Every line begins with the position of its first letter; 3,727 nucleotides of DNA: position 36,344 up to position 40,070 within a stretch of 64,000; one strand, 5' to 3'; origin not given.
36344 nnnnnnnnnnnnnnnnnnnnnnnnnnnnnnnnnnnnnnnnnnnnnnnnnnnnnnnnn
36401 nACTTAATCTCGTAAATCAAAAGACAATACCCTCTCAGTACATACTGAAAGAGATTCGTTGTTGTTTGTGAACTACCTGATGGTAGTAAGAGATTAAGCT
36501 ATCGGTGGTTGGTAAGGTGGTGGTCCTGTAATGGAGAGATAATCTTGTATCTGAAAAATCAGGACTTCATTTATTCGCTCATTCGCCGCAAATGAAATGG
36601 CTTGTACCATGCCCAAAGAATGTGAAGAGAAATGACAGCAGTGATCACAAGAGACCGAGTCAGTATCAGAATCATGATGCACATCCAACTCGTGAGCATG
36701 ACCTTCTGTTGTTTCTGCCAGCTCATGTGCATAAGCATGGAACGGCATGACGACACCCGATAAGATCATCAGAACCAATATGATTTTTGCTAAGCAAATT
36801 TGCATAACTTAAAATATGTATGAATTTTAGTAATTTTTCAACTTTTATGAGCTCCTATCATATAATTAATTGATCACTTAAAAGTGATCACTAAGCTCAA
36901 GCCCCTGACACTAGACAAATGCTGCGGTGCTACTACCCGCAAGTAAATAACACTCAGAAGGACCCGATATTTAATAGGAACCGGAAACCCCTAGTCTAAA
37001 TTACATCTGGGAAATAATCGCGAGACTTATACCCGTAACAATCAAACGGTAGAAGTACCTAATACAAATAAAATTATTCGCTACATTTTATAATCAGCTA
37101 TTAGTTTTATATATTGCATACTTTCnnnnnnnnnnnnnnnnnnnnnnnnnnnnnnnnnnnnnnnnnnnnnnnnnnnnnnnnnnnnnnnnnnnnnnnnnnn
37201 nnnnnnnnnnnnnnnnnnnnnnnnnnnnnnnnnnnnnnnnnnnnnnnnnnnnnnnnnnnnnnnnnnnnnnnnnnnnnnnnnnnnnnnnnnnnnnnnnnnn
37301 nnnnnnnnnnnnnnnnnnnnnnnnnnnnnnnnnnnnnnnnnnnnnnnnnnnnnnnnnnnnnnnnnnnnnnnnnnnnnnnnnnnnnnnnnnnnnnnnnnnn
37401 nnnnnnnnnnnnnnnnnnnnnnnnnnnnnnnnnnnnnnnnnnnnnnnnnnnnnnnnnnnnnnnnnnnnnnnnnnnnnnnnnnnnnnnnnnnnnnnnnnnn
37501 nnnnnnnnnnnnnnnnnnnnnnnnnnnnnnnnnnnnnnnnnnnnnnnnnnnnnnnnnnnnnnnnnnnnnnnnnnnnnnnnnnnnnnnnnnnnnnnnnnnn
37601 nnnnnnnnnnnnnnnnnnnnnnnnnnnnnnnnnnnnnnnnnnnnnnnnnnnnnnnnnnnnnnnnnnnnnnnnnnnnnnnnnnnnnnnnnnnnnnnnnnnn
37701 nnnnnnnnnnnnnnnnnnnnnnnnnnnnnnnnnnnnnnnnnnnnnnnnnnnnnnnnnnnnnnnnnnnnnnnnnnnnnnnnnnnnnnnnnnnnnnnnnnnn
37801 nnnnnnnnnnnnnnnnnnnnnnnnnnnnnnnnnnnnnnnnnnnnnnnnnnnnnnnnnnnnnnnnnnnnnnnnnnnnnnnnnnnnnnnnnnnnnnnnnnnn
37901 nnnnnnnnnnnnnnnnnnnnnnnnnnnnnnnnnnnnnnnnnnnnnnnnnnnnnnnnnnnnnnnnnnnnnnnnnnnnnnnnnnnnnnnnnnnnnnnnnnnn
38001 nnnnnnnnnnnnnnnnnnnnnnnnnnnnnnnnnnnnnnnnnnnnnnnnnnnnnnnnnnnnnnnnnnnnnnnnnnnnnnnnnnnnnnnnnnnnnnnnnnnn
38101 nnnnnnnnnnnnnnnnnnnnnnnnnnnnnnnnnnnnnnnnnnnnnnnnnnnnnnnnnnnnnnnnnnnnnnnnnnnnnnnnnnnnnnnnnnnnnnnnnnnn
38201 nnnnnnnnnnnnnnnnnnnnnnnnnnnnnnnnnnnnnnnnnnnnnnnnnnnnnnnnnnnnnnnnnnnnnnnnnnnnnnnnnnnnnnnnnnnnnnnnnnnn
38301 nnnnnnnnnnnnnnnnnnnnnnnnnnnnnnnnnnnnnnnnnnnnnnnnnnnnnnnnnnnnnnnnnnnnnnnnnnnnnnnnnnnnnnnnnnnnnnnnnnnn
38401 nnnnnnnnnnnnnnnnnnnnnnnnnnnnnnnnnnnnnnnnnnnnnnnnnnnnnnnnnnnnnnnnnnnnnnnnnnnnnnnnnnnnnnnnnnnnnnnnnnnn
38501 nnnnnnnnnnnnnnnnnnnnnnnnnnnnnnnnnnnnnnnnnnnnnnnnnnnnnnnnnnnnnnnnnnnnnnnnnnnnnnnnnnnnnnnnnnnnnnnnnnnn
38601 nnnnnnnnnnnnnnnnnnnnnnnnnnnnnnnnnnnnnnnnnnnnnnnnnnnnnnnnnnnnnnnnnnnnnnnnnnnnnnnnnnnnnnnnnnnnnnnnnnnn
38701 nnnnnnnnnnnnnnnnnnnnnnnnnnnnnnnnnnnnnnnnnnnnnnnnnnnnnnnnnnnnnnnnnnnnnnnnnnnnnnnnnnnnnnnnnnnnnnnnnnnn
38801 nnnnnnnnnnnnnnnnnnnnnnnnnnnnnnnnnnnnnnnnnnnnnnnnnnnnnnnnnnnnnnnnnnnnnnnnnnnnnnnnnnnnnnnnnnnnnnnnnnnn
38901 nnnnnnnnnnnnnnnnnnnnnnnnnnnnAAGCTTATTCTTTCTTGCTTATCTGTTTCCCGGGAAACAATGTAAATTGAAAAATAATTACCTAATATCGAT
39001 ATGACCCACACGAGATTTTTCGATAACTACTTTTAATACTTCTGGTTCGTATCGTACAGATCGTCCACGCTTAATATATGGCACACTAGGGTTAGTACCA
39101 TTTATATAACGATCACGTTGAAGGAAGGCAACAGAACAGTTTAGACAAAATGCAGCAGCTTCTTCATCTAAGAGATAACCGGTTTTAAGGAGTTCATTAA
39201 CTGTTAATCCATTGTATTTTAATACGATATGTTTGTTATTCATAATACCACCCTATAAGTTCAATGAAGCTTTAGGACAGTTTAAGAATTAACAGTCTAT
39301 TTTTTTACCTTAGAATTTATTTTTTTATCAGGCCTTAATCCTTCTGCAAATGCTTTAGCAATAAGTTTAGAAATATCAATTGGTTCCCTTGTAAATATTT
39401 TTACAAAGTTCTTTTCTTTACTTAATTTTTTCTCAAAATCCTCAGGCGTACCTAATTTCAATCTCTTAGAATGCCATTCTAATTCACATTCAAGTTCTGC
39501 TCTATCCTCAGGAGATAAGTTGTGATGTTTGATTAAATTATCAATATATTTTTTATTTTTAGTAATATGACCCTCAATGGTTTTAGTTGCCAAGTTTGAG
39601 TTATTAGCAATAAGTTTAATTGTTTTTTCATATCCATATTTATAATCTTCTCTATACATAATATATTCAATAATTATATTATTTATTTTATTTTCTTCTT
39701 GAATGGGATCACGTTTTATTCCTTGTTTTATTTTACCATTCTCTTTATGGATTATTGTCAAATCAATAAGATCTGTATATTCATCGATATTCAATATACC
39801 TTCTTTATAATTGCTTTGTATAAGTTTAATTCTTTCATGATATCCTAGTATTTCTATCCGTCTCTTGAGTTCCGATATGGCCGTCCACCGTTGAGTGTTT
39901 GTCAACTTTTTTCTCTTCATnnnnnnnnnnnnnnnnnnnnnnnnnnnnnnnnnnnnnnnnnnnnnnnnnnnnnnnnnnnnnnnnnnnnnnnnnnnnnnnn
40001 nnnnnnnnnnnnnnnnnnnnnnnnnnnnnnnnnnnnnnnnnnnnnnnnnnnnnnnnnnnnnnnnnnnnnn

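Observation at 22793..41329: P4-type integrative island at tRNA-Gln carrying two heavy-metal RND efflux systems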

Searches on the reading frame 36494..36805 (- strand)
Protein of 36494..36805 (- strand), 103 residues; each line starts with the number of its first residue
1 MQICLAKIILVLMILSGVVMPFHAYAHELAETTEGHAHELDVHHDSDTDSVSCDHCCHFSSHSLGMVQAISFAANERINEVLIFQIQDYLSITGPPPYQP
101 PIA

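Call 8: search_protein_families(library=pfam, proteins=[window:36494-36805:-])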
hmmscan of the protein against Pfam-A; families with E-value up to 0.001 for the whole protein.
window:36494-36805:- (103 aa): 0 families

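Call 10: search_protein_families(library=phrogs, proteins=[window:36494-36805:-], max_evalue=0.1)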
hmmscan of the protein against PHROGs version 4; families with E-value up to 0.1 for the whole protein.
window:36494-36805:- (103 aa): 0 families

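Call 21: search_protein_families(library=pfam, proteins=[window:36494-36805:-], max_evalue=10)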
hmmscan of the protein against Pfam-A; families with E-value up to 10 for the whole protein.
window:36494-36805:- (103 aa): 3 families
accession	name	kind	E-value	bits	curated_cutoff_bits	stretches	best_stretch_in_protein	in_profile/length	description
PF11162.13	DUF2946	-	0.0031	18.7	23.7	1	20-73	32-83/117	Protein of unknown function (DUF2946)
PF20558.3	DUF6769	-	0.0034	18.4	27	1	8-86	9-90/130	Family of unknown function (DUF6769)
PF20365.3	DUF6660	-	0.0095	16.8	27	1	7-68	5-69/102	Family of unknown function (DUF6660)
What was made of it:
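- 36494..36805 (-): 103-aa His/Cys-rich small protein preceding the second pump; only a weak CzcI resemblance. DUF2946 E 0.003 (call 21).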

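Call 22: search_protein_families(library=ncbifam, proteins=[window:36494-36805:-], max_evalue=10)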
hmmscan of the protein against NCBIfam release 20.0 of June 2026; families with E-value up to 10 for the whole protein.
window:36494-36805:- (103 aa): 2 families
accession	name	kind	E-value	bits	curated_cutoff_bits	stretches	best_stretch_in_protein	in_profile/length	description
NF045614.1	efflu_CzcI_Cupr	equivalog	0.021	15.4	100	1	22-100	40-118/124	cation efflux protein, CzcI family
NF004514.1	PRK05855.1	equivalog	0.14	10.7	455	1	48-95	84-127/578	SDR family oxidoreductase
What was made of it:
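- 36494..36805 (-): CzcI model E 0.021, 15 bits against a cut-off of 100 (call 22).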

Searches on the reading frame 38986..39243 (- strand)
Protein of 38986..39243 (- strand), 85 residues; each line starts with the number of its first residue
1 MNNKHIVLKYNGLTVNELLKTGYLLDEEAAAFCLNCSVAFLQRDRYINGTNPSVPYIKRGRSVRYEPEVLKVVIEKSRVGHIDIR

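Call 8: search_protein_families(library=pfam, proteins=[window:38986-39243:-])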
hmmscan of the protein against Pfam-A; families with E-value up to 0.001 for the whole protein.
window:38986-39243:- (85 aa): 0 families

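Call 10: search_protein_families(library=phrogs, proteins=[window:38986-39243:-], max_evalue=0.1)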
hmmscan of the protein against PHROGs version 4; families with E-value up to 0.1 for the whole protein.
window:38986-39243:- (85 aa): 1 family
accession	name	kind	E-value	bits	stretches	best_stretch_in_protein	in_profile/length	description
phrog_2528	-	unknown function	0.0013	19.7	1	27-72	31-75/90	-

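Call 21: search_protein_families(library=pfam, proteins=[window:38986-39243:-], max_evalue=10)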
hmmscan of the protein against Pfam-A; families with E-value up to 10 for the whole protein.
window:38986-39243:- (85 aa): 0 families

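Call 22: search_protein_families(library=ncbifam, proteins=[window:38986-39243:-], max_evalue=10)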
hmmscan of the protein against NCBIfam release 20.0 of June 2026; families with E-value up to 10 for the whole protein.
window:38986-39243:- (85 aa): 0 families

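Call 56: search_solved_structures(query=window:38986-39243:-, max_evalue=10)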
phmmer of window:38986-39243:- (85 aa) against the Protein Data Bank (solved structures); distinct sequences matched with E-value up to 10: 1.
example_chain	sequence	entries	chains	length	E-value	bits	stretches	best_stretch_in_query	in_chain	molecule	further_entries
2q7z_A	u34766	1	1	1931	0.54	13.7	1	5-66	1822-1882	Complement receptor type 1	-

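Call 64: find_homologous_proteins(query=window:38986-39243:-, max_evalue=0.01)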
Query window:38986-39243:- (85 aa): 10 proteins with E <= 0.01 among 10 candidates.
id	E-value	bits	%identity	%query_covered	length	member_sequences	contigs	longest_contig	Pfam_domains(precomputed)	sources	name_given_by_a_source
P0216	9.5e-47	174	94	100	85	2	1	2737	-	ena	-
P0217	1.6e-36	141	80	99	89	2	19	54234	-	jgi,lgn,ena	-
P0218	2.0e-36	141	82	96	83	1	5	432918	-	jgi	jgi:hypothetical protein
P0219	7.7e-32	126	68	99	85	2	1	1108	-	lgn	-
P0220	8.5e-32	126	76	96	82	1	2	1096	-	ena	-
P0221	2.1e-30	122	68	99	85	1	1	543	-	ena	-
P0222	1.1e-27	113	66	98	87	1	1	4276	-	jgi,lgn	-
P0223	9.2e-27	110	67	89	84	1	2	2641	-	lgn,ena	-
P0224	8.6e-24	101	71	85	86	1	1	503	-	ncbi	-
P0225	5.3e-8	50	79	39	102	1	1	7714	-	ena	-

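Call 78: predict_structure(alignment_id=A4)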
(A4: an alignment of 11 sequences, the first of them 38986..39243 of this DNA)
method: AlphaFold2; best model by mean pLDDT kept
length: 85 residues; sequences in the alignment: 11
mean_pLDDT: 65.8   pTM: 0.50
mean pLDDT of the five models: 65.8, 60.6, 57.9, 56.6, 55.0
residues with pLDDT >= 90: 0; 70-90: 39; 50-70: 38; < 50: 8
segments of 3 or more residues with pLDDT < 50: 80-85
pLDDT, mean of each block of 10 residues (from residue 1): 63 82 78 68 56 60 67 63 43
secondary structure, 60 per line:
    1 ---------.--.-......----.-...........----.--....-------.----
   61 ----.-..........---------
elements in order: H15-20 H27-37 H45-48 H67-76
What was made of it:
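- The 85-aa protein has no direct family hit, and its structure model was poor (pLDDT 66, call 78).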

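Call 82: fold_search(model_id=the predicted structure, library=pdb)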
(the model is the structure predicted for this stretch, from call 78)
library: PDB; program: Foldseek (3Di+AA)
matches with E <= 10: 3; with E <= 0.001: 0
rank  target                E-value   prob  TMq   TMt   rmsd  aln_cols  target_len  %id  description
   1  2ifc_C                7.5e+00  0.03  0.22  0.07   6.7        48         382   21  The Structure of the Binary Complex of Oxalateacetate with Citrate Synthase from the Thermophilic Archaeon Thermolasma (released 2007-10-02)
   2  5zt3                  9.8e+00  0.01  0.23  0.19  10.7        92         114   15  Crystal structure of WA352 from Oryza sativa (released 2018-05-30)
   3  7wgl_A                9.8e+00  0.01  0.20  0.10   8.8        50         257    8  X-ray structure of human PPAR delta ligand binding domain-bezafibrate co-crystals obtained by co-crystallization (released 2022-05-25)
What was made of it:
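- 38986..39243 (-): 85-aa small DNA-binding protein; candidate excisionase or AlpA-equivalent regulator. No direct Pfam hit, and the structure model was uninformative (calls 8, 21, 78, 82).
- Tried and rejected: The AlphaFold2 model had pLDDT 66 and Foldseek found nothing (calls 78, 82).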

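Call 88: search_protein_families(library=padloc, proteins=[window:38986-39243:-], max_evalue=0.001)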
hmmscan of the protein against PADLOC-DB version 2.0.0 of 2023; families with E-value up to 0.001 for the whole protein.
window:38986-39243:- (85 aa): 0 families

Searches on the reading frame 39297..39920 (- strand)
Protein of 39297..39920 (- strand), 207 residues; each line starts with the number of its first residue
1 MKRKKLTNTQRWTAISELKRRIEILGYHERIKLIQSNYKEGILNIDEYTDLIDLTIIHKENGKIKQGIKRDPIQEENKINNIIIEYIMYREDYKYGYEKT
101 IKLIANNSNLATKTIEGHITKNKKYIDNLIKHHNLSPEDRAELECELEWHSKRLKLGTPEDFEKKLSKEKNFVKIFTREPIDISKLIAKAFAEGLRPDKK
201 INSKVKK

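Call 8: search_protein_families(library=pfam, proteins=[window:39297-39920:-])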
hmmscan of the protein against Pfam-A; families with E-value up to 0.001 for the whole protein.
window:39297-39920:- (207 aa): 0 families

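Call 10: search_protein_families(library=phrogs, proteins=[window:39297-39920:-], max_evalue=0.1)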
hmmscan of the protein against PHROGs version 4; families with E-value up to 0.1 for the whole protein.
window:39297-39920:- (207 aa): 1 family
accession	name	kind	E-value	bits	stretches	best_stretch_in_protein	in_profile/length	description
phrog_33234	-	unknown function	0.025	15.8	1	103-168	22-84/99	-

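Call 21: search_protein_families(library=pfam, proteins=[window:39297-39920:-], max_evalue=10)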
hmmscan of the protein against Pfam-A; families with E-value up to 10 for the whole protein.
window:39297-39920:- (207 aa): 4 families
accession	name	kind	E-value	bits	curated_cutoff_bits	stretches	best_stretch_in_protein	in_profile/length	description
PF14493.12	HTH_40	-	0.0083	16.8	27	1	98-145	12-59/89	Helix-turn-helix domain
PF12883.13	DUF3828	-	0.035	14.8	26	1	66-126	41-102/125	Protein of unknown function (DUF3828)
PF06227.17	Poxv_Bcl-2-like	-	0.084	13.1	23.6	1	49-115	20-76/156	Poxvirus Bcl-2-like proteins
PF15188.11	CCDC-167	-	0.28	11.9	27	1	124-155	21-52/84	Coiled-coil domain-containing protein 167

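Call 22: search_protein_families(library=ncbifam, proteins=[window:39297-39920:-], max_evalue=10)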
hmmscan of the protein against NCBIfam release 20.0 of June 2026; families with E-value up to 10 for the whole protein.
window:39297-39920:- (207 aa): 0 families

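Call 88: search_protein_families(library=padloc, proteins=[window:39297-39920:-], max_evalue=0.001)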
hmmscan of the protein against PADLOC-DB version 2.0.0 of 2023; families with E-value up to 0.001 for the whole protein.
window:39297-39920:- (207 aa): 0 families

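Call 107: search_protein_representatives(protein=window:39297-39920:-)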
Query: 207 residues. Proteins with E-value up to 0.001 (for the whole library): 4; up to 1e-10: 3; up to 1e-30: 1. The best 4 are listed.
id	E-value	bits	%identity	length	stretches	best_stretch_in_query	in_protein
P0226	1.0e-128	443.0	100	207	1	1-207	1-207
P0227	2.1e-30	122.2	52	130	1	3-122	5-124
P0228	3.9e-21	92.0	33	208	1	1-200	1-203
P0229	4.1e-10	56.0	33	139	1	7-124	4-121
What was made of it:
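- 39297..39920 (-): 207-aa orphan backbone protein; its start codon overlaps the end of int. Only 4 cluster representatives among 1.84 billion (call 107).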
